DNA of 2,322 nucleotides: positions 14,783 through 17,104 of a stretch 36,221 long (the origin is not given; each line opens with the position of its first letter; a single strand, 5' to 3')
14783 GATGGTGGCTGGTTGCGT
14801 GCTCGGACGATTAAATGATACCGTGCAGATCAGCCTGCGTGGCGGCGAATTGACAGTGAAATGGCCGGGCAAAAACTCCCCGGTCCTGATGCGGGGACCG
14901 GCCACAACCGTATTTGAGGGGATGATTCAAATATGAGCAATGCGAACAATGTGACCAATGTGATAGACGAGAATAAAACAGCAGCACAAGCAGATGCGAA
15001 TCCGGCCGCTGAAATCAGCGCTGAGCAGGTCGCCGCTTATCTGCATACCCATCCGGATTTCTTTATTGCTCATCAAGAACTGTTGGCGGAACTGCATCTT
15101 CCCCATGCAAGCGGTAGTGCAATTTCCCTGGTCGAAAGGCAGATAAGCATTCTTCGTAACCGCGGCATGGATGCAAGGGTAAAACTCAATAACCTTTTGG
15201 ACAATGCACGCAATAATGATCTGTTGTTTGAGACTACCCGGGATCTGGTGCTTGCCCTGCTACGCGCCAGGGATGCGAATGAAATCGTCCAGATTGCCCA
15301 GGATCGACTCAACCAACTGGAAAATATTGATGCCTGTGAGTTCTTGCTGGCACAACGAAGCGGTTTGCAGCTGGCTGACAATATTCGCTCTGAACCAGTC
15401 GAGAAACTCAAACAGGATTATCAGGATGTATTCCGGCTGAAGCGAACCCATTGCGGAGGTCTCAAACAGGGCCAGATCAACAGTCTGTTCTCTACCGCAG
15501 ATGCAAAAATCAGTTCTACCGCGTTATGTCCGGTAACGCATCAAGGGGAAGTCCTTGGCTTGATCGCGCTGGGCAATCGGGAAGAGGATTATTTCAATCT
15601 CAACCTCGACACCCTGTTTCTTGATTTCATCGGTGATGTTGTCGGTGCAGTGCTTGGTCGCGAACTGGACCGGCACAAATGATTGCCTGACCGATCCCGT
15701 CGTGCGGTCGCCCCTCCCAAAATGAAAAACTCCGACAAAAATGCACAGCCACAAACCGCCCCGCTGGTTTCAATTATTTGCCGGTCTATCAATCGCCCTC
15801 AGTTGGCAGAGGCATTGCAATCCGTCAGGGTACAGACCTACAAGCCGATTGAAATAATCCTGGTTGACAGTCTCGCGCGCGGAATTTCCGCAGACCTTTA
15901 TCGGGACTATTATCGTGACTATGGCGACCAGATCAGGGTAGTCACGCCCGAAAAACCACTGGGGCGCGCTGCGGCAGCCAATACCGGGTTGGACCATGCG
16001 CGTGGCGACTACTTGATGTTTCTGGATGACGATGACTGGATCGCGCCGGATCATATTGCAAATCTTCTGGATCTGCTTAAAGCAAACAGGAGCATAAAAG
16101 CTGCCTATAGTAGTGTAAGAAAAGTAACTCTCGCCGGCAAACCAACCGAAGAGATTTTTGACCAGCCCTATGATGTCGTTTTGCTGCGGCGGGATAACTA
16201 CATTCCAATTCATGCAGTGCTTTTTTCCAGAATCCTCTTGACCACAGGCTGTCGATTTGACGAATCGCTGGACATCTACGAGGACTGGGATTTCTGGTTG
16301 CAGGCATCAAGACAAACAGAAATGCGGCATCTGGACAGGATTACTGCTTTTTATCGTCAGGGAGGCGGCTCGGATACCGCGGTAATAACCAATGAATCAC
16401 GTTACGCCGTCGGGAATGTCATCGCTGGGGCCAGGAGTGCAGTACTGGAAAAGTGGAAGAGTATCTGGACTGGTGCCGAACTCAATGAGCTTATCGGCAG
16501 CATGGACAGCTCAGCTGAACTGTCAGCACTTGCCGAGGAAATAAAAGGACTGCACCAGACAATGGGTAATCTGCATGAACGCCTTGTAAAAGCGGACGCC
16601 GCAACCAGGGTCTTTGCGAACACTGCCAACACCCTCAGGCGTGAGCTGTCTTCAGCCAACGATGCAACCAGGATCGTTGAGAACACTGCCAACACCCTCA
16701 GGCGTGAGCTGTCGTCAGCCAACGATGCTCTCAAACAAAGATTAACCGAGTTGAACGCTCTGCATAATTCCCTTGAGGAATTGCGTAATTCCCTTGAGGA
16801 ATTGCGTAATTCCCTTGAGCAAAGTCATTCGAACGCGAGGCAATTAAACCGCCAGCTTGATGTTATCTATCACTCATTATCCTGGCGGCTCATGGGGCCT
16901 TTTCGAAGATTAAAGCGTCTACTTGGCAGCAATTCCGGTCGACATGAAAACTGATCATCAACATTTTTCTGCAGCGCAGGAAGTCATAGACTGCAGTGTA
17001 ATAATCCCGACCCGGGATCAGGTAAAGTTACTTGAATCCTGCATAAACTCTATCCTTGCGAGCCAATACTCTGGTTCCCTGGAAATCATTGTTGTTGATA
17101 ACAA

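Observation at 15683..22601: Orphan glycosyltransferase island occupying the xerC slot downstream of dapF-DUF484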

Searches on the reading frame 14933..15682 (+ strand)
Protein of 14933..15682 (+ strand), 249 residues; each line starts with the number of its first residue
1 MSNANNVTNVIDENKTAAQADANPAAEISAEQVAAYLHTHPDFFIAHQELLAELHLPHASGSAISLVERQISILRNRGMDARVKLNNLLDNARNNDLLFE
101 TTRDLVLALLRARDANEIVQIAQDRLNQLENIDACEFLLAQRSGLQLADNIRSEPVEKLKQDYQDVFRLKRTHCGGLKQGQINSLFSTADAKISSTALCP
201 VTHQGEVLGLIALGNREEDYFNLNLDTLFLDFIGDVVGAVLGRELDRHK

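Call 4: search_protein_families(library=pfam, proteins=[window:14933-15682:+], max_evalue=0.01)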
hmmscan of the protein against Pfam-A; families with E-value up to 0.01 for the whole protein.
window:14933-15682:+ (249 aa): 2 families
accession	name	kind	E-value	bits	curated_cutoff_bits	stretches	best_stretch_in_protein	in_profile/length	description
PF04340.18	DUF484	-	6.3e-40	137.7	24.2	1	25-243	3-216/219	Protein of unknown function, DUF484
PF13185.12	GAF_2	-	0.00025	21.7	28.6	1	113-238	2-132/136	GAF domain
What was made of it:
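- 12798..15682 (+): lysA (12798-14045), dapF (14094-14936) and the DUF484/yigA-like gene (14933-15682). These are the core genes upstream of the module. Pfam PF04340 for DUF484 (call 4).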

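Call 5: search_protein_families(library=ncbifam, proteins=[window:14933-15682:+], max_evalue=0.01)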
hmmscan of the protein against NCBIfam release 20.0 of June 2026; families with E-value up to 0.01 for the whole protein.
window:14933-15682:+ (249 aa): 1 family
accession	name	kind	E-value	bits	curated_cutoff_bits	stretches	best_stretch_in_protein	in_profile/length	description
NF008203.0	PRK10963.1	equivalog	7.6e-20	71.3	254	1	23-247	9-233/234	hypothetical protein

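Call 9: find_related_loci(query=window:14933-15682:+, collection=genome_contigs, flank=10000)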
Query window:14933-15682:+ (249 aa) in genome_contigs; peptide patterns used: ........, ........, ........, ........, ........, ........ (x = any residue, [..] = any of these).
137 stretches matched a pattern, but none encodes a relative of the query by tblastn (E <= 1e-3).
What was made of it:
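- Tried and rejected: A genome scan with the single DUF484 protein found no relative (call 9).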

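Call 29: find_related_loci(query=A2, collection=metagenome_contigs, flank=10000)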
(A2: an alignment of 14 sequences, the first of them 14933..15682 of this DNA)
Query A2 (249 aa) in metagenome_contigs; peptide patterns used: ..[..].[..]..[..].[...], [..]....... (x = any residue, [..] = any of these).
600 stretches matched a pattern (row limit reached: there are more); 399 encode a relative of the query (tblastn E <= 1e-3); the best 80 are kept; 80 distinct loci.
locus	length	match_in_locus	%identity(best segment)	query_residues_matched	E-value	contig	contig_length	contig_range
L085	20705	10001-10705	60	12-246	2e-92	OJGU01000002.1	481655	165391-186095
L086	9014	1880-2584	59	14-245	7e-91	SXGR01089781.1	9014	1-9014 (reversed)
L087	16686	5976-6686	59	9-245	1e-90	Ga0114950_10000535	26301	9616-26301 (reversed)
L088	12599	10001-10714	58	12-249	1e-89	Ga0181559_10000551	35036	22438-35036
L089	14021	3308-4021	58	12-249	1e-89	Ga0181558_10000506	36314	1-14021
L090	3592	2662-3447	54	2-243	3e-90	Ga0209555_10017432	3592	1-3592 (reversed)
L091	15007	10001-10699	58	13-245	3e-89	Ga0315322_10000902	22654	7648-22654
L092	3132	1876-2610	57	2-245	3e-90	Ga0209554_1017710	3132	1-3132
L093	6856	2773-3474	59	12-245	5e-89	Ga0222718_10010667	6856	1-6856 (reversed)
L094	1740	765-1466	59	12-245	9e-94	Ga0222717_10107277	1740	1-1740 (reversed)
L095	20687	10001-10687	59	17-245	1e-88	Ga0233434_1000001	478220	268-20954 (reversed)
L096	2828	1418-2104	59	13-241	4e-90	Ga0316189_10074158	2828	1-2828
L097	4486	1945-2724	54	4-243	1e-88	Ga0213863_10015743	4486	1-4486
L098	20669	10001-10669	59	26-248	1e-88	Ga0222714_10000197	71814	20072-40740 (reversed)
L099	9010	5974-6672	58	13-245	1e-88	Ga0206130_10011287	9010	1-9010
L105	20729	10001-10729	56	1-243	2e-87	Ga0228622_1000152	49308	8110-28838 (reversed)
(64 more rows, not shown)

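Call 32: search_protein_families(library=pfam, proteins=[L105:10742-15070:+], max_evalue=0.0001)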
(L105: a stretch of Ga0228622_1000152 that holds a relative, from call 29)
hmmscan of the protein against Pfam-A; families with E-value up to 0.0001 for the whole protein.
L105:10742-15070:+ (1442 aa): 6 families
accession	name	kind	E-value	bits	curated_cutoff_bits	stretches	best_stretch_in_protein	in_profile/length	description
PF00535.33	Glycos_transf_2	-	2.8e-29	102.6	23.3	2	9-122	1-121/168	Glycosyl transferase family 2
PF10111.15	Glyco_tranf_2_2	-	8.5e-13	48.8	27.3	1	794-991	2-201/276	Glycosyltransferase like family 2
PF00534.26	Glycos_transf_1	-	8.1e-11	42.2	26.4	1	1252-1359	24-130/172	Glycosyl transferases group 1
PF13641.12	Glyco_tranf_2_3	-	1.5e-07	32.1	27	0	10-184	5-198/230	Glycosyltransferase like family 2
PF13692.12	Glyco_trans_1_4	-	2.8e-07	31.3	27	1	1255-1358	14-113/142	Glycosyl transferases group 1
PF13632.12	Glyco_trans_2_3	-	3.6e-07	30.6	27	0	82-186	1-112/198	Glycosyl transferase family group 2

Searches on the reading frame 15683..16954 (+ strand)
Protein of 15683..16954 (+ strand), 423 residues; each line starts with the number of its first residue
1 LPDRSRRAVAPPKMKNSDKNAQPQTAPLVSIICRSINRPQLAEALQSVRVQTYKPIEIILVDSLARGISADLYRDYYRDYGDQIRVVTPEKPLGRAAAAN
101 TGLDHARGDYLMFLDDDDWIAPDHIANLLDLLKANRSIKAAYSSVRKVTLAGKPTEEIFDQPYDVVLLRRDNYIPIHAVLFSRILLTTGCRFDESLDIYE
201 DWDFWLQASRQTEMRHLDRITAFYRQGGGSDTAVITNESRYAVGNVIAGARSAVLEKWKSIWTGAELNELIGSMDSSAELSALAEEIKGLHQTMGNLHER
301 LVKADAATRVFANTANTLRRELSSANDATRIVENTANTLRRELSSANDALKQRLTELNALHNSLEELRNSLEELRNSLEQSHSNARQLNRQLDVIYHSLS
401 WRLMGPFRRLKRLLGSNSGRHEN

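Call 4: search_protein_families(library=pfam, proteins=[window:15683-16954:+], max_evalue=0.01)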
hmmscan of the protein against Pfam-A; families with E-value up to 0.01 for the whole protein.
window:15683-16954:+ (423 aa): 15 families
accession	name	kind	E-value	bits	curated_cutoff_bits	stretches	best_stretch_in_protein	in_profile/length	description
PF00535.33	Glycos_transf_2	-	1.3e-23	84.2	23.3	1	37-137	8-108/168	Glycosyl transferase family 2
PF10111.15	Glyco_tranf_2_2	-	1.9e-09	37.8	27.3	1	86-139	60-116/276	Glycosyltransferase like family 2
PF13641.12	Glyco_tranf_2_3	-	8.2e-07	29.7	27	1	31-141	7-119/230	Glycosyltransferase like family 2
PF13166.12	AAA_13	-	2.5e-05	23.6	36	1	213-384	302-474/713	AAA domain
PF06419.17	COG6_N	-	4.1e-05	24.1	27.4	0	349-394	34-79/114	Conserved oligomeric complex COG6, N-terminal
PF09728.14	Taxilin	-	0.00063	19.5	30.3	1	266-390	5-131/302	Myosin-like coiled-coil protein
PF03148.19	Tektin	-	0.00063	19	34.3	0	282-343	321-382/383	Tektin family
PF08702.15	Fib_alpha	-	0.0017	19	29.9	1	284-381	34-128/143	Fibrinogen alpha/beta chain family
PF05911.16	FPP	-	0.0023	16.7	40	1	287-395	708-816/871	Filament-like plant protein, long coiled-coil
PF07303.18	Occludin_ELL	-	0.0031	18.7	31.2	0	352-399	19-66/101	Occludin homology domain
PF04108.17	ATG17_like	-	0.0041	17.1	43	1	275-391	166-300/355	Autophagy protein ATG17-like domain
PF06009.19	Laminin_II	-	0.0047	17.4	33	1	343-394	5-56/138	Laminin Domain II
PF00038.26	Filament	-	0.0057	16.8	40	0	311-393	187-269/313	Intermediate filament protein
PF16331.10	TolA_bind_tri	-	0.0095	16.4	30.1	1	336-398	6-68/76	TolA binding protein trimerisation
PF25541.1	TBCA_PH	-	0.01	16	27.8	0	327-393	64-130/139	PH domain-containing proteins, TBCA domain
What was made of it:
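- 15722..16954 (+): GT2-cc: an N-terminal GT-A (GT2) catalytic domain with an FLDDDDW motif, a roughly 130-aa coiled-coil stalk, and a conserved C-terminal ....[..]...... motif. Proposed chain-terminating or capping GT on a molecular ruler. The alternative TTG start at 15683 is unlikely. Pfam (call 4).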

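Call 5: search_protein_families(library=ncbifam, proteins=[window:15683-16954:+], max_evalue=0.01)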
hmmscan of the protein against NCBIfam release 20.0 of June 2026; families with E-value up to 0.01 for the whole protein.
window:15683-16954:+ (423 aa): 36 families (the best 25 are shown)
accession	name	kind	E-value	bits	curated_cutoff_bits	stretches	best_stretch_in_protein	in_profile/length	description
NF047683.1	TeichurnBiosyTuaG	equivalog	6.5e-16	58.7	400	1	24-163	3-141/252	teichuronic acid biosynthesis protein TuaG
NF007482.0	PRK10073.1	equivalog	2.5e-13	49.7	423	1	26-135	5-113/334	glycosyltransferase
NF050050.1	ProtGlycPglI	equivalog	7.1e-13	48.6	500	1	27-133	2-109/306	GalNAc(5)-diNAcBac-PP-undecaprenol beta-1,3-glucosyltransferase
NF053739.1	GlytfEpsEBac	equivalog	2e-10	40.1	450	1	28-207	2-184/265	glycosyltransferase EpsE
NF041394.1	GtaseAglG_Halo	equivalog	5.2e-10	39.1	440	1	40-141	17-116/304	glucosyl-dolichyl phosphate glucuronosyltransferase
TIGR03937.1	PgaC_IcaA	equivalog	6.4e-10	38.6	422.3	1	16-141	34-159/407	poly-beta-1,6-N-acetyl-D-glucosamine synthase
TIGR03965.1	mycofact_glyco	equivalog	1.6e-09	37.1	280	1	21-133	69-180/467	mycofactocin biosynthesis glycosyltransferase MftF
NF007453.0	PRK10018.1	equivalog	4.3e-09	36.4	382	1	25-207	4-188/280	colanic acid biosynthesis glycosyltransferase WcaA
TIGR04017.1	WcaA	equivalog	9.5e-09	35.2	495.75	1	25-207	3-187/279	colanic acid biosynthesis glycosyltransferase WcaA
NF041875.1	EPS_EpsD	equivalog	1.3e-08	34.6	370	1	29-133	1-105/325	exopolysaccharide biosynthesis glycosyltransferase EpsD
TIGR04283.1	glyco_like_mftF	equivalog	1.4e-08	34.6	182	1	31-217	3-178/221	TIGR04283 family arsenosugar biosynthesis glycosyltransferase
NF038302.1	EPS_HpsE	equivalog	5.7e-07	28.8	300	1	40-157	18-135/307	hormogonium polysaccharide biosynthesis glycosyltransferase HpsE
TIGR02168.1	SMC_prok_B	equivalog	7.1e-07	27.4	567.35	1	278-392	833-947/1181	chromosome segregation protein SMC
TIGR03111.1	glyc2_xrt_Gpos1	hypoth_equivalog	1.7e-06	27.1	363.95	1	16-142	38-166/439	TIGR03111 family XrtG-associated glycosyltransferase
TIGR04523.1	Mplasa_alph_rch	subfamily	3e-06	25.5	270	1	278-397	68-187/745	helix-rich protein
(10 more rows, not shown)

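Call 23: search_solved_structures(query=window:15722-16954:+, max_evalue=0.001)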
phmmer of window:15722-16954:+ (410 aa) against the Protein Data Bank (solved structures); distinct sequences matched with E-value up to 0.001: 14.
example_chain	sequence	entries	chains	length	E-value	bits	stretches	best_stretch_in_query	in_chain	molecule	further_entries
9jma_A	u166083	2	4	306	6.1e-20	75.2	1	15-216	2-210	GalNAc(5)-diNAcBac-PP-undecaprenol beta-1,3-glucosyltransferase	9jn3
3bcv_A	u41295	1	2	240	7.9e-13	51.8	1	14-169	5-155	Putative glycosyltransferase protein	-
2z86_A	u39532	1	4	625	2e-11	47.2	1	7-221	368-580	Chondroitin synthase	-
2z87_A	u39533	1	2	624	2e-11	47.2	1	7-221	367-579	Chondroitin synthase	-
8vh7_A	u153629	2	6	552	1.9e-10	44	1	12-131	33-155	Heparosan synthase B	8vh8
8viw_A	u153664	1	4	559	1.9e-10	44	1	12-131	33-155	Heparosan synthase B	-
5hea_A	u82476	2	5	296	1.3e-07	34.6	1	14-122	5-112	Putative glycosyltransferase (GalT1)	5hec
3l7i_A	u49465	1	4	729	2.5e-07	33.7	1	28-198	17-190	Teichoic acid biosynthesis protein F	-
3l7m_A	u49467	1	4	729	2.5e-07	33.7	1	28-198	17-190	Teichoic acid biosynthesis protein F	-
3l7j_A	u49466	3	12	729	2.5e-07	33.7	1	28-198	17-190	Teichoic acid biosynthesis protein F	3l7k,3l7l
6yv7_B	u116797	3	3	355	7.4e-06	28.9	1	8-132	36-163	Glycosyl transferase, family 2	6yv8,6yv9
6yv7_A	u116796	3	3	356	7.5e-06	28.9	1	8-132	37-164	Glycosyl transferase, family 2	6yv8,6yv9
6p61_A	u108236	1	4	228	1.7e-05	27.7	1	11-127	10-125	Glycosyltransferase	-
1h7l_A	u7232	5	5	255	0.00038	23.2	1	14-131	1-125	SPORE COAT POLYSACCHARIDE BIOSYNTHESIS PROTEIN SPSA | PROTEIN (SPORE COAT POLYSACCHARIDE BIOSYNTHESIS PROTEIN SPSA)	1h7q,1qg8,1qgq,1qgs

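Call 60: find_homologous_proteins(query=window:15722-16954:+, max_evalue=0.00001)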
Query window:15722-16954:+ (410 aa): 618 proteins with E <= 0.00001 among 8000 candidates; the best 120 are listed.
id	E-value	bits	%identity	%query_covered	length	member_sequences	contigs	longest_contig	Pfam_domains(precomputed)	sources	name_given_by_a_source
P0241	4.0e-267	904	100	100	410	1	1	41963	PF10111.15,PF13641.13,PF13166.13,PF00535.33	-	-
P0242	3.2e-117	410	50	100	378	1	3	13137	PF10111.15,PF13641.13,PF00535.33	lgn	-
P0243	4.3e-111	390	50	99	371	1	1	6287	PF10111.15,PF13641.13,PF00535.33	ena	-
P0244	7.8e-105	370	49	97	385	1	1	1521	PF10111.15,PF13641.13,PF00535.33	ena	-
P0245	1.7e-91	326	43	98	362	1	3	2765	PF10111.15,PF00535.33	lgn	-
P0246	2.1e-89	319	43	95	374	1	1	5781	PF10111.15,PF00535.33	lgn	-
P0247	2.4e-89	319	42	95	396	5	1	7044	PF10111.15,PF13641.13,PF00535.33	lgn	-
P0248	9.8e-89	317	45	97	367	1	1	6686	PF10111.15,PF13641.13,PF00535.33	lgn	-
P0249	1.1e-88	316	41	96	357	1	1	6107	PF10111.15,PF00535.33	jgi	-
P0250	1.6e-88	316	43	98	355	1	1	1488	PF00535.33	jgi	jgi:hypothetical protein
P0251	5.2e-88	314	42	97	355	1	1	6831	PF10111.15,PF13641.13,PF09762.15,PF00535.33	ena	-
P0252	5.5e-88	314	42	98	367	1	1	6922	PF10111.15,PF00535.33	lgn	-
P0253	8.5e-87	310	42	95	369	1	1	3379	PF10111.15,PF13641.13,PF00535.33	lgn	-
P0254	1.7e-86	309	42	95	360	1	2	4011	PF10111.15,PF13641.13,PF00535.33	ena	-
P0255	2.3e-86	309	43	98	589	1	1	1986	PF10111.15,PF13641.13,PF00535.33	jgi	-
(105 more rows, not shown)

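Call 64: search_solved_structures(query=A5, max_evalue=0.001)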
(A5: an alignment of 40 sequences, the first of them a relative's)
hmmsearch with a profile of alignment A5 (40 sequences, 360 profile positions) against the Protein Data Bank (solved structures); distinct sequences matched with E-value up to 0.001: 20.
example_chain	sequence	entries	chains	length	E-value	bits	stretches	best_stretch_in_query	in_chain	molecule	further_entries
9jma_A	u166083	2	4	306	2.2e-25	92.8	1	12-199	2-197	GalNAc(5)-diNAcBac-PP-undecaprenol beta-1,3-glucosyltransferase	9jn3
2z87_A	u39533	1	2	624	4.3e-15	58.9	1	10-201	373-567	Chondroitin synthase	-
2z86_A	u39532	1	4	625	4.4e-15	58.9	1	10-201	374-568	Chondroitin synthase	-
5hea_A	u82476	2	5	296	1.7e-13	53.7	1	9-116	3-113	Putative glycosyltransferase (GalT1)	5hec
8vh7_A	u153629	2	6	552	1.8e-13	53.6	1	5-126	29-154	Heparosan synthase B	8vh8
8viw_A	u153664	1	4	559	1.9e-13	53.6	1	5-126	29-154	Heparosan synthase B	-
3bcv_A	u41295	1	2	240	9.3e-13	51.3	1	12-141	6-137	Putative glycosyltransferase protein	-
6p61_A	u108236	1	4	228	1.4e-11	47.4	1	4-122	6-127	Glycosyltransferase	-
3l7i_A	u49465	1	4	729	1.6e-09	40.6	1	25-205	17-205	Teichoic acid biosynthesis protein F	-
3l7j_A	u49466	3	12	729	1.6e-09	40.6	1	25-205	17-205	Teichoic acid biosynthesis protein F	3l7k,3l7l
3l7m_A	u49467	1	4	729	1.6e-09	40.6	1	25-205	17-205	Teichoic acid biosynthesis protein F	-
5tze_C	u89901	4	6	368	1.3e-08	37.6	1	14-116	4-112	Glycosyl transferase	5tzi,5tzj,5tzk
5tz8_A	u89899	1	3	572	2.8e-08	36.5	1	14-116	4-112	Glycosyl transferase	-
6yv7_B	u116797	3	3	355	5.7e-08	35.5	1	10-114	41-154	Glycosyl transferase, family 2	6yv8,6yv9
6yv7_A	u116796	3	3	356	5.8e-08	35.5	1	10-114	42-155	Glycosyl transferase, family 2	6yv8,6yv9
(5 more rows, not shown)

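Call 70: predict_structure(alignment_id=A5)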
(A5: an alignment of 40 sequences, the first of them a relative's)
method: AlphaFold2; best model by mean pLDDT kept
length: 410 residues; sequences in the alignment: 40
mean_pLDDT: 86.1   pTM: 0.66
mean pLDDT of the five models: 86.1, 85.6, 85.0, 84.1, 83.8
residues with pLDDT >= 90: 214; 70-90: 141; 50-70: 42; < 50: 13
segments of 3 or more residues with pLDDT < 50: 1-3, 313-317, 406-410
pLDDT, mean of each block of 10 residues (from residue 1): 51 92 91 96 96 91 81 97 97 98 97 98 97 95 96 94 97 98 93 97 98 73 79 92 96 90 74 88 89 86 70 49 74 86 86 85 84 82 77 71 49
secondary structure, 60 per line:
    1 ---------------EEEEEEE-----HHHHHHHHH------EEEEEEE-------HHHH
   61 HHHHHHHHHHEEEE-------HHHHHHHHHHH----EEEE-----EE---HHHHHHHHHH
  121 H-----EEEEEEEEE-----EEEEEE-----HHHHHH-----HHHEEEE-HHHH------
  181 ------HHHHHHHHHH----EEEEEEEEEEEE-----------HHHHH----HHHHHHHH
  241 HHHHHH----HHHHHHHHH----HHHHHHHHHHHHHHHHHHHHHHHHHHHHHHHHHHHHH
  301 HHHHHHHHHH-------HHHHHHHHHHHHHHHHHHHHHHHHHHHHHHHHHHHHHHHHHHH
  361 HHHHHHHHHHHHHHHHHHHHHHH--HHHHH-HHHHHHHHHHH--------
elements in order: E16-22 H28-36 E43-49 H57-70 E71-74 H82-92 E97-100 H111-121 E127-135 E141-146 H152-157 E166-169 H171-174 H187-196 E201-212 H224-228 H233-246 H251-259 H264-310 H318-383 H386-390 H392-402
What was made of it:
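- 15722..16954 (+): AF2 model with pLDDT 86: GT-A at 1-260, helices at 264-310 and 318-383, short helices at 386-402 (call 70).
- On Coiled-coil terminator/polymerase systems of ABC-transporter-dependent O-polysaccharide assembly (WbdD, WbbB type): GT-A at 1-260, then helices at 264-383 (call 70).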

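Call 72: fold_search(model_id=the predicted structure, library=pdb)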
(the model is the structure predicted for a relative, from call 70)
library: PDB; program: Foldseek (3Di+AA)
matches with E <= 10: 1495; with E <= 0.001: 480
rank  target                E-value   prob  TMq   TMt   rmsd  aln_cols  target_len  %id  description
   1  9jma_A                9.6e-19  1.00  0.51  0.66   5.9       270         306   27  Crystal structure of glycosyltransferase AvpGT (released 2025-01-29)
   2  9jn3_B                2.8e-18  1.00  0.50  0.67   5.8       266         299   28  Crystal structure of AvpGT in complex with Ara-A (released 2025-01-29)
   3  9jn3_A                8.1e-18  1.00  0.48  0.66   3.2       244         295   27  Crystal structure of AvpGT in complex with Ara-A (released 2025-01-29)
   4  2z86_D                5.6e-17  1.00  0.45  0.32   3.7       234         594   21  Crystal structure of chondroitin polymerase from Escherichia coli strain K4 (K4CP) complexed with UDP-GlcUA and UDP (released 2008-09-16)
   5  2z87_B                6.8e-17  1.00  0.46  0.33   5.6       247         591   22  Crystal structure of chondroitin polymerase from Escherichia coli strain K4 (K4CP) complexed with UDP-GalNAc and UDP (released 2008-09-16)
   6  2z86_C                3.5e-16  1.00  0.47  0.33   3.7       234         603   22  Crystal structure of chondroitin polymerase from Escherichia coli strain K4 (K4CP) complexed with UDP-GlcUA and UDP (released 2008-09-16)
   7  6p61_C                6.1e-16  1.00  0.42  0.86   2.8       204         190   18  Structure of a Glycosyltransferase from Leptospira borgpetersenii serovar Hardjo-bovis (strain JB197) (released 2019-07-10)
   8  2z86_A                6.5e-16  1.00  0.47  0.34   3.4       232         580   21  Crystal structure of chondroitin polymerase from Escherichia coli strain K4 (K4CP) complexed with UDP-GlcUA and UDP (released 2008-09-16)
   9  2z86_B                8.9e-16  1.00  0.48  0.33   3.6       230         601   21  Crystal structure of chondroitin polymerase from Escherichia coli strain K4 (K4CP) complexed with UDP-GlcUA and UDP (released 2008-09-16)
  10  6p61_B                1.1e-15  1.00  0.42  0.86   2.7       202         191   19  Structure of a Glycosyltransferase from Leptospira borgpetersenii serovar Hardjo-bovis (strain JB197) (released 2019-07-10)
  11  9omk_B                1.1e-15  1.00  0.45  0.70   4.1       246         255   17  WrtF fucosyltransferase - trisaccharide acceptor (released 2025-10-29)
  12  9omn_B                1.6e-15  1.00  0.45  0.66   7.1       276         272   14  WrtF fucosyltransferase - GDP-2-deoxy-2-fluoro-beta-L-fucose (released 2025-10-29)
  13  9omm_A                2.1e-15  1.00  0.46  0.70   4.2       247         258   16  WrtF fucosyltransferase - tetrasaccharide product (released 2025-10-29)
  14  2z87_A                3.8e-15  1.00  0.45  0.31   4.8       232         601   24  Crystal structure of chondroitin polymerase from Escherichia coli strain K4 (K4CP) complexed with UDP-GalNAc and UDP (released 2008-09-16)
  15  9omn_A                9.6e-15  1.00  0.45  0.70   4.2       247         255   15  WrtF fucosyltransferase - GDP-2-deoxy-2-fluoro-beta-L-fucose (released 2025-10-29)
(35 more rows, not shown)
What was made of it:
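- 15722..16954 (+): Foldseek finds GT-A glycan GTs (call 72).
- On Glycosyltransferase family 2 (GT-A fold): The AF2 model and Foldseek confirm GT-A for GT2-cc (calls 70, 72).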
